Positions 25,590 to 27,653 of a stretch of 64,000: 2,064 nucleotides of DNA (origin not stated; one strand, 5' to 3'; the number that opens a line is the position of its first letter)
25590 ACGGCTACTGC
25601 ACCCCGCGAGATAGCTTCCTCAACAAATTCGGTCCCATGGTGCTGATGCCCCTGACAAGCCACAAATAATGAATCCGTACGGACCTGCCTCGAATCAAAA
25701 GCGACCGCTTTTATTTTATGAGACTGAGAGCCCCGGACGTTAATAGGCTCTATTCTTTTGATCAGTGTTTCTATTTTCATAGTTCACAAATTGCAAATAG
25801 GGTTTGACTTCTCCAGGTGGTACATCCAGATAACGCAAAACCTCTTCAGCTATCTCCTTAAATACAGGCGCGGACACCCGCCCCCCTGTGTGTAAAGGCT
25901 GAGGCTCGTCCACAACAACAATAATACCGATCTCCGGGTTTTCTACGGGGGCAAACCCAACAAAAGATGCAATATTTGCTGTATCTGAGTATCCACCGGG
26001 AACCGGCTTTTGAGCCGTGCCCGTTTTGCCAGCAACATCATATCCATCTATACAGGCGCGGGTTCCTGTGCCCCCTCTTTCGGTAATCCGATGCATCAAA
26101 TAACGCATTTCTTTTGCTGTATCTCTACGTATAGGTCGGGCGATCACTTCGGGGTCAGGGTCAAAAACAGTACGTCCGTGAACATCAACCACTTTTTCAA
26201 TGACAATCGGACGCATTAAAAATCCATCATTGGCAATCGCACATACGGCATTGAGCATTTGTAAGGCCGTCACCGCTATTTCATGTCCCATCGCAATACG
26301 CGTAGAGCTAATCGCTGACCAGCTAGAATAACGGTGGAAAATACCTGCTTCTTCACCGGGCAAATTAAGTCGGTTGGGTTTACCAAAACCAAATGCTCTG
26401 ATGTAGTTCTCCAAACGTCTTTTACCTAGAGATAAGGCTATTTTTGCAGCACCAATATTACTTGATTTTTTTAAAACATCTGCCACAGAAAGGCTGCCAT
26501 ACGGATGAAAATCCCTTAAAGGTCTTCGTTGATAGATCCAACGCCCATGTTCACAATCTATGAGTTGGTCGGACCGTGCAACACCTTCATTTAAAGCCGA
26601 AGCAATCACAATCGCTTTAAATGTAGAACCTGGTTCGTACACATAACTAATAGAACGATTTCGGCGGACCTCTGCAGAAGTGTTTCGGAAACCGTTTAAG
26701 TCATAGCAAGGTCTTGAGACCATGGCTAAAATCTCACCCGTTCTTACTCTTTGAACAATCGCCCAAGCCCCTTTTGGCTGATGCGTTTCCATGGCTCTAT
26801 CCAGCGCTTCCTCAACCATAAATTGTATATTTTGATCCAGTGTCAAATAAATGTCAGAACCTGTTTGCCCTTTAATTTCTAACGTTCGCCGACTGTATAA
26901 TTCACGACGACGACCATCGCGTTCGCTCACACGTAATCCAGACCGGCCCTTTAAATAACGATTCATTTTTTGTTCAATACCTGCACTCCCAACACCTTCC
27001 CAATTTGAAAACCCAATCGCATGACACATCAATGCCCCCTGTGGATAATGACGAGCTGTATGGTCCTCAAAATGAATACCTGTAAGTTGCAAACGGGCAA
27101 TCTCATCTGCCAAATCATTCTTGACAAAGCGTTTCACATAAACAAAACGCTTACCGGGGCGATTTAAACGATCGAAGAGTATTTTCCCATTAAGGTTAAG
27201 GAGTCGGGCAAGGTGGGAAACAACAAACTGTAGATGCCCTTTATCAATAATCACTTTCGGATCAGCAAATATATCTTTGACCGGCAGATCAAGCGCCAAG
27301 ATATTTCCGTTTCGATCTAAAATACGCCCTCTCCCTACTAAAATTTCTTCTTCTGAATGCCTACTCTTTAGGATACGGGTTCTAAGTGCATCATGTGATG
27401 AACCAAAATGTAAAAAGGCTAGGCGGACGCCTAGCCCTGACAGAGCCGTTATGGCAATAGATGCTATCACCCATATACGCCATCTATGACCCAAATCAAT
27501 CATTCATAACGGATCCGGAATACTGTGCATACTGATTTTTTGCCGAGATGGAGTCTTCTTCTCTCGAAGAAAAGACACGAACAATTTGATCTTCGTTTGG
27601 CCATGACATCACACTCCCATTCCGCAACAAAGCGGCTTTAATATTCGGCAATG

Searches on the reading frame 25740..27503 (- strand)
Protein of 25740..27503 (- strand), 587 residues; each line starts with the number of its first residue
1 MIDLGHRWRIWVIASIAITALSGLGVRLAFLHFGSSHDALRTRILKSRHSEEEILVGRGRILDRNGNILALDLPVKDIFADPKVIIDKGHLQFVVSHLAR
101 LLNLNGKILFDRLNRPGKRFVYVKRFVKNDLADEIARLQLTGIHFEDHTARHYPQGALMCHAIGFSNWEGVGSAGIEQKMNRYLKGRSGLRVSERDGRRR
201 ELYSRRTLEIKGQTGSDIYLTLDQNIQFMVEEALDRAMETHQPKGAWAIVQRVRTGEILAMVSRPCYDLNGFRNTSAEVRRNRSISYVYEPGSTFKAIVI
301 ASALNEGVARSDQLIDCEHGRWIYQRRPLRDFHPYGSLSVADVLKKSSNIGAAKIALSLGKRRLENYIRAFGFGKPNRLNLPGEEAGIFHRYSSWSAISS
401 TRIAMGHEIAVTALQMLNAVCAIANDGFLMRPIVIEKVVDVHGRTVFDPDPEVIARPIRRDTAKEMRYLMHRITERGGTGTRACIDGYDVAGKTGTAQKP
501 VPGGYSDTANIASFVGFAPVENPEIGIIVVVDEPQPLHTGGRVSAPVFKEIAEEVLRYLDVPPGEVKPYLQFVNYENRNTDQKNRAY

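Call 56: search_protein_families(library=pfam, proteins=[window:25740-27503:-], max_evalue=0.00001)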
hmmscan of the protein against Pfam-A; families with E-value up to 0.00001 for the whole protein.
window:25740-27503:- (587 aa): 2 families
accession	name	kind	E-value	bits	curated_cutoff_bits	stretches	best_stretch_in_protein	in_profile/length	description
PF00905.27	Transpeptidase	-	8.4e-71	239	22.1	1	248-552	3-298/299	Penicillin binding protein transpeptidase domain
PF03717.20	PBP_dimer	-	8.1e-15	56.1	24.4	1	56-198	4-174/180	Penicillin-binding Protein dimerisation domain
